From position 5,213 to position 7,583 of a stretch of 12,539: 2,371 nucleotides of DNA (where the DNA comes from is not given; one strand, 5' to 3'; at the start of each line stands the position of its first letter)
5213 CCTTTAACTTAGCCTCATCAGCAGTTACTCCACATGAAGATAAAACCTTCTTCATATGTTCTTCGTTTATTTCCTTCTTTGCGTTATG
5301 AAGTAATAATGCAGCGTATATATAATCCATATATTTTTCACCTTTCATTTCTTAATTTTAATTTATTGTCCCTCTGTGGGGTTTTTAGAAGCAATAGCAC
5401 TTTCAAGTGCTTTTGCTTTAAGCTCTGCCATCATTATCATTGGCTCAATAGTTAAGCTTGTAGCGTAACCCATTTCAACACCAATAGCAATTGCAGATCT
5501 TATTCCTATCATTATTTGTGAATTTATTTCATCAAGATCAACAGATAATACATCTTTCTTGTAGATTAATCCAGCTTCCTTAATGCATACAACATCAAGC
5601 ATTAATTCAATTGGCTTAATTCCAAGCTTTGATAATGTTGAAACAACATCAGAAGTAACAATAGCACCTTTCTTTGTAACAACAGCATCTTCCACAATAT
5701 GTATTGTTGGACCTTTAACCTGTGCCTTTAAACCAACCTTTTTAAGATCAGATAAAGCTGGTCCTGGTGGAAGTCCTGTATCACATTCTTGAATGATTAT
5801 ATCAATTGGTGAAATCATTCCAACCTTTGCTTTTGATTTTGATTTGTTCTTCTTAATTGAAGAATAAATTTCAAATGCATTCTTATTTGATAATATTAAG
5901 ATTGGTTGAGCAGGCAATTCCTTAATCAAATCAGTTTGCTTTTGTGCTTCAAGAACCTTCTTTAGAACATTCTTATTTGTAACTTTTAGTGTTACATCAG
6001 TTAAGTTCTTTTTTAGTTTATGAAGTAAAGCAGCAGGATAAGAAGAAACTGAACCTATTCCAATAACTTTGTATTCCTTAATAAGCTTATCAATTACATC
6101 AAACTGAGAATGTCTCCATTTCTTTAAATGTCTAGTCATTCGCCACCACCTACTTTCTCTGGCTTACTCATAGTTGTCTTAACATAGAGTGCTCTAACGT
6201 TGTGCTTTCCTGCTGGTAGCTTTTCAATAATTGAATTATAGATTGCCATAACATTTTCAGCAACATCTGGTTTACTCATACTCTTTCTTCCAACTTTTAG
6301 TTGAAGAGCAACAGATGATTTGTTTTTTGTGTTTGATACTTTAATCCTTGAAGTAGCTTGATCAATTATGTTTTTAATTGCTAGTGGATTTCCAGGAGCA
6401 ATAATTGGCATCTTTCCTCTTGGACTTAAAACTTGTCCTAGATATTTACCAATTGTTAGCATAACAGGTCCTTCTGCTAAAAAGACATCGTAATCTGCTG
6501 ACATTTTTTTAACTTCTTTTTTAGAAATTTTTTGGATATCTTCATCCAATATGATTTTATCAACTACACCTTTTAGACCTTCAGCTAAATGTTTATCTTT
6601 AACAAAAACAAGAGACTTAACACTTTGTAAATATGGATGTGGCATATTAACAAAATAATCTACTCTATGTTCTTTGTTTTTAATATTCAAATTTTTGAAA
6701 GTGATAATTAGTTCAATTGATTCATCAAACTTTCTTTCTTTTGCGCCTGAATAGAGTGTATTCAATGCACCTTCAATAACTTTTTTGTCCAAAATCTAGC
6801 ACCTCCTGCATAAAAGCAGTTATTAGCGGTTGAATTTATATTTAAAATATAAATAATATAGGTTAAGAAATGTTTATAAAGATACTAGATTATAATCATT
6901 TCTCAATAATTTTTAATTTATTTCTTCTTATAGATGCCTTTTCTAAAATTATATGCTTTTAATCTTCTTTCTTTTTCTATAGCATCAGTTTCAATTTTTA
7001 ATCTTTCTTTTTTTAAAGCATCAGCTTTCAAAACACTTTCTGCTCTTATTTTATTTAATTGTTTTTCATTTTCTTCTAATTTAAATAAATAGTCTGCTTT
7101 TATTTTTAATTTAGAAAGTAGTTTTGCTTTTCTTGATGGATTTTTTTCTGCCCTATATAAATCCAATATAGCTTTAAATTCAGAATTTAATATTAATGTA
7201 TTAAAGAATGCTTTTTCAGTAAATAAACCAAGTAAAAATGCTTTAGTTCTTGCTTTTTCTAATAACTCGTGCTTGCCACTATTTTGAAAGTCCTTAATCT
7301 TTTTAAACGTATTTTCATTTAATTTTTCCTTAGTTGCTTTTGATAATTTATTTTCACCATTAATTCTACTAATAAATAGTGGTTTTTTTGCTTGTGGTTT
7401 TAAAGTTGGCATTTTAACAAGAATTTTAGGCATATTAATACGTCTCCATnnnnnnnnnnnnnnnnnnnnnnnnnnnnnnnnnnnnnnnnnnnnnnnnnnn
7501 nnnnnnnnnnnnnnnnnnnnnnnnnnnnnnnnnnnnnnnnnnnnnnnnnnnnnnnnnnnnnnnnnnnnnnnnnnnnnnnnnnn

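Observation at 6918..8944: Four-gene tandem array of an unrecognised lysine-rich coiled-coil family with conserved termini and a hypervariable centre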

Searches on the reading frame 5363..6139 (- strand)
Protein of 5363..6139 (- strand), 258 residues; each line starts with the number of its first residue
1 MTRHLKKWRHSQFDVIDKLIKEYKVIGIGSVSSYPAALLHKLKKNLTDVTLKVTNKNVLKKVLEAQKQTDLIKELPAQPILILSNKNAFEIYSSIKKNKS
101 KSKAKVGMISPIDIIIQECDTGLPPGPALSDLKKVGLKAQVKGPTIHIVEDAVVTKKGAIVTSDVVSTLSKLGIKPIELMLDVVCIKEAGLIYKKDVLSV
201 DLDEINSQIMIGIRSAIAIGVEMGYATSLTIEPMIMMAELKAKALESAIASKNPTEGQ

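Call 52: find_homologous_proteins(query=window:5363-6139:-, max_evalue=1e-20)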
Query window:5363-6139:- (258 aa): 195 proteins with E <= 1e-20 among 2493 candidates; the best 120 are listed.
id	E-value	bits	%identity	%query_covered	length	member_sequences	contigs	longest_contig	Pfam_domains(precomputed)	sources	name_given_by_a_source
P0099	2.0e-155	533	100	100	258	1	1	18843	PF00466.26,PF17777.7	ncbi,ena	ncbi:MAG: 50S ribosomal protein L10 [archaeon]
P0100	3.3e-154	529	99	100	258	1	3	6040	PF00466.26,PF17777.7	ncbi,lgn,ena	-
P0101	3.9e-154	529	99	100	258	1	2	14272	PF00466.26,PF17777.7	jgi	-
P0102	9.9e-154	528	99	100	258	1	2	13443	PF00466.26,PF17777.7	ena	-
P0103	1.7e-144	498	92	100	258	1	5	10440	PF00466.26,PF17777.7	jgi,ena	-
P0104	1.2e-137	475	89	100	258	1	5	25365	PF00466.26,PF17777.7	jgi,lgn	-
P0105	5.5e-137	473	89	99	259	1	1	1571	PF00466.26,PF17777.7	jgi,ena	-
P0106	1.2e-129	449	83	100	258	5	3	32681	PF00466.26,PF17777.7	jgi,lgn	-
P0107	2.3e-102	360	66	99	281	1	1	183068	PF00466.26,PF17777.7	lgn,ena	-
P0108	2.8e-102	359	66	98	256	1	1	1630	PF00466.26,PF17777.7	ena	-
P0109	4.6e-99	349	64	98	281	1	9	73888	PF00466.26,PF17777.7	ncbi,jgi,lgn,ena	-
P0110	2.0e-97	344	65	98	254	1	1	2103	PF00466.26,PF17777.7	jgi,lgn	-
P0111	4.8e-97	342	65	97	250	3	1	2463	PF00466.26,PF17777.7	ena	-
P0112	7.2e-97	342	64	98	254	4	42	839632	PF00466.26,PF17777.7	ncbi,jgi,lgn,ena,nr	ncbi:50S ribosomal protein L10 [archaeon]|nr:50S ribosomal protein L10 [archaeon] NCP79602.1 50S rib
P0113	1.6e-96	341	64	98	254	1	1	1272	PF00466.26,PF17777.7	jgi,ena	-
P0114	4.1e-96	339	62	98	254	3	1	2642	PF00466.26,PF17777.7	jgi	jgi:large subunit ribosomal protein L10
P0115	1.3e-95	338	64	97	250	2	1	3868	PF00466.26,PF17777.7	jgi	jgi:large subunit ribosomal protein L10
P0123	3.6e-94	333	65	98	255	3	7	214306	PF00466.26,PF17777.7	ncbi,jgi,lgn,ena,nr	ncbi:MAG TPA: 50S ribosomal protein L10 [archaeon]|nr:50S ribosomal protein L10 [archaeon] HPC10021.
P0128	7.3e-91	322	61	98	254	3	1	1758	PF00466.26,PF17777.7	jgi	jgi:large subunit ribosomal protein L10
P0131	1.7e-89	318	60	98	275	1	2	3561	PF00466.26,PF17777.7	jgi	jgi:large subunit ribosomal protein L10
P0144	5.6e-88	313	58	96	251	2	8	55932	PF00466.26,PF17777.7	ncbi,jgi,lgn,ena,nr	ncbi:MAG TPA: 50S ribosomal protein L10 [archaeon]|jgi:large subunit ribosomal protein L10|nr:50S ri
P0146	5.8e-88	313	59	96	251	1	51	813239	PF00466.26,PF17777.7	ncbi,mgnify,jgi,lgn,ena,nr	ncbi:MAG TPA: 50S ribosomal protein L10 [archaeon]|mgnify:CR=1 FL=1|jgi:large subunit ribosomal prot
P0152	6.6e-87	309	60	97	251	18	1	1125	PF00466.26,PF17777.7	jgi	jgi:large subunit ribosomal protein L10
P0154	4.0e-86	307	61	95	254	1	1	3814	PF00466.26,PF17777.7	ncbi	ncbi:MAG: 50S ribosomal protein L10 [archaeon]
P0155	2.7e-85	304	60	97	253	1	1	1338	PF00466.26,PF17777.7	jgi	jgi:large subunit ribosomal protein L10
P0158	5.9e-84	299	60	96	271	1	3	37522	PF00466.26,PF17777.7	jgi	jgi:large subunit ribosomal protein L10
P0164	1.8e-81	291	59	95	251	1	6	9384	PF00466.26,PF17777.7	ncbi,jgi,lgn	jgi:large subunit ribosomal protein L10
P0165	1.0e-79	286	68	77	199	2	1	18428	PF00466.26,PF17777.7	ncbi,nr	ncbi:MAG: 50S ribosomal protein L10, partial [Candidatus ainarchaeum sp.]|nr:50S ribosomal protein L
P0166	1.9e-71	259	54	95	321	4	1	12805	PF00466.26,PF17777.7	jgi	jgi:large subunit ribosomal protein L10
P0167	4.1e-69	251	62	78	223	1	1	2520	PF17777.7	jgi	jgi:large subunit ribosomal protein L10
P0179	1.8e-48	183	37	100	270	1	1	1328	PF00466.26,PF17777.7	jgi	jgi:large subunit ribosomal protein L10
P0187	1.2e-46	177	40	92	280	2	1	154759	PF00466.26,PF17777.7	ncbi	ncbi:MAG: 50S ribosomal protein L10 [Candidatus Diapherotrites archaeon]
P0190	3.0e-46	176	39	98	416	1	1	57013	PF00466.26,PF17777.7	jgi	jgi:large subunit ribosomal protein L10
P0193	8.5e-46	175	39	95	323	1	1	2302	PF00466.26,PF17777.7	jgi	jgi:large subunit ribosomal protein L10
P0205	2.2e-44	170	39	95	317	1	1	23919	PF00466.26,PF17777.7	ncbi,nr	ncbi:MAG: 50S ribosomal protein L10 [archaeon]|nr:50S ribosomal protein L10 [archaeon]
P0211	1.0e-43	168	39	97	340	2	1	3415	PF00466.26,PF17777.7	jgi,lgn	jgi:large subunit ribosomal protein L10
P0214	2.6e-43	166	38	99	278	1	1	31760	PF00466.26,PF17777.7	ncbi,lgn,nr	ncbi:MAG: 50S ribosomal protein L10 [Candidatus Diapherotrites archaeon]|nr:50S ribosomal protein L1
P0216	2.2e-42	163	38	90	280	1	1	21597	PF00466.26,PF17777.7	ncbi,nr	ncbi:MAG: 50S ribosomal protein L10 [archaeon]|nr:50S ribosomal protein L10 [archaeon]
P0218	1.3e-41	161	38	86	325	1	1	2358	PF00466.26,PF17777.7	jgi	jgi:large subunit ribosomal protein L10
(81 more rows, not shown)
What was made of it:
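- Taxon: the best named hit of the adjacent L10 protein is 'Candidatus ainarchaeum sp.' at 68%, followed by Diapherotrites at about 40% (call 52).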

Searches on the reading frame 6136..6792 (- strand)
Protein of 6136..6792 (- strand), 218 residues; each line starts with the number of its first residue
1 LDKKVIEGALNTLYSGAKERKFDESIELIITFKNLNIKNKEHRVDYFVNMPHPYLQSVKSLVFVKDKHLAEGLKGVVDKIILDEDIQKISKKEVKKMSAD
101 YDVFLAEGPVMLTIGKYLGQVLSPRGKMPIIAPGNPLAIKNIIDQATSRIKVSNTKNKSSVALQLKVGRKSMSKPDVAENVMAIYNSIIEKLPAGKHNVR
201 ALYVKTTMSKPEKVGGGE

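Call 3: search_protein_families(library=pfam, proteins=[window:6136-6792:-], max_evalue=1)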
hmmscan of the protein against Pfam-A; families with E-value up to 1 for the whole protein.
window:6136-6792:- (218 aa): 2 families
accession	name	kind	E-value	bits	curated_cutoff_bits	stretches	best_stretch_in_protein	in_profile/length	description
PF00687.26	Ribosomal_L1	-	5.1e-40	137.6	32.2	1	18-209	5-197/198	Ribosomal protein L1p/L10e family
PF09162.16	Tap-RNA_bind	-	0.027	14.8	24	1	59-90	40-70/80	Tap, RNA-binding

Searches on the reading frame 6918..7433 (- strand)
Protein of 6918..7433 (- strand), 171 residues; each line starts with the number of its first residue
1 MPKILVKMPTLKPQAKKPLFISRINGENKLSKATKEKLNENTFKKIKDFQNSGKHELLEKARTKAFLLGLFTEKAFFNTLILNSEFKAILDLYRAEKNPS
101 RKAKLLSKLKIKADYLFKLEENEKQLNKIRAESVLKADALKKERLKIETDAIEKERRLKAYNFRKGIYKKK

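Call 3: search_protein_families(library=pfam, proteins=[window:6918-7433:-], max_evalue=1)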
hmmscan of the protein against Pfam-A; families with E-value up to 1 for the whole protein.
window:6918-7433:- (171 aa): 1 family
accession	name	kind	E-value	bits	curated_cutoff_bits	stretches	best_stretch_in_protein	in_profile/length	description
PF24190.1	OB_RNR_2nd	-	0.13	13.1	27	1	103-143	8-48/67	Ribonuclease R second OB domain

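Call 7: search_protein_families(library=ncbifam, proteins=[window:6918-7433:-], max_evalue=1)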
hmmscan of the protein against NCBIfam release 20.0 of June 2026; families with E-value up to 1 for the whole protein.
window:6918-7433:- (171 aa): 1 family
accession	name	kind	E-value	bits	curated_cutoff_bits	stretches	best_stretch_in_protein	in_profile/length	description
NF041432.1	MchS3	subfamily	0.27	11.7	100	1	118-154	66-102/105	MchS3 family protein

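Call 18: search_protein_families(library=phrogs, proteins=[window:6918-7433:-], max_evalue=0.1)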
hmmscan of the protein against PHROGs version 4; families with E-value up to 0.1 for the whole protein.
window:6918-7433:- (171 aa): 0 families

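Call 68: search_protein_families(library=padloc, proteins=[window:6918-7433:-], max_evalue=0.1)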
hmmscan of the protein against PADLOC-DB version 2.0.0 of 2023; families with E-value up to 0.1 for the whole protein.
window:6918-7433:- (171 aa): 1 family
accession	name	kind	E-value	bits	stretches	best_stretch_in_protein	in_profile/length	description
PDLC02306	AbiEii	-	0.00068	17.3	1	85-165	94-175/280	AbiEii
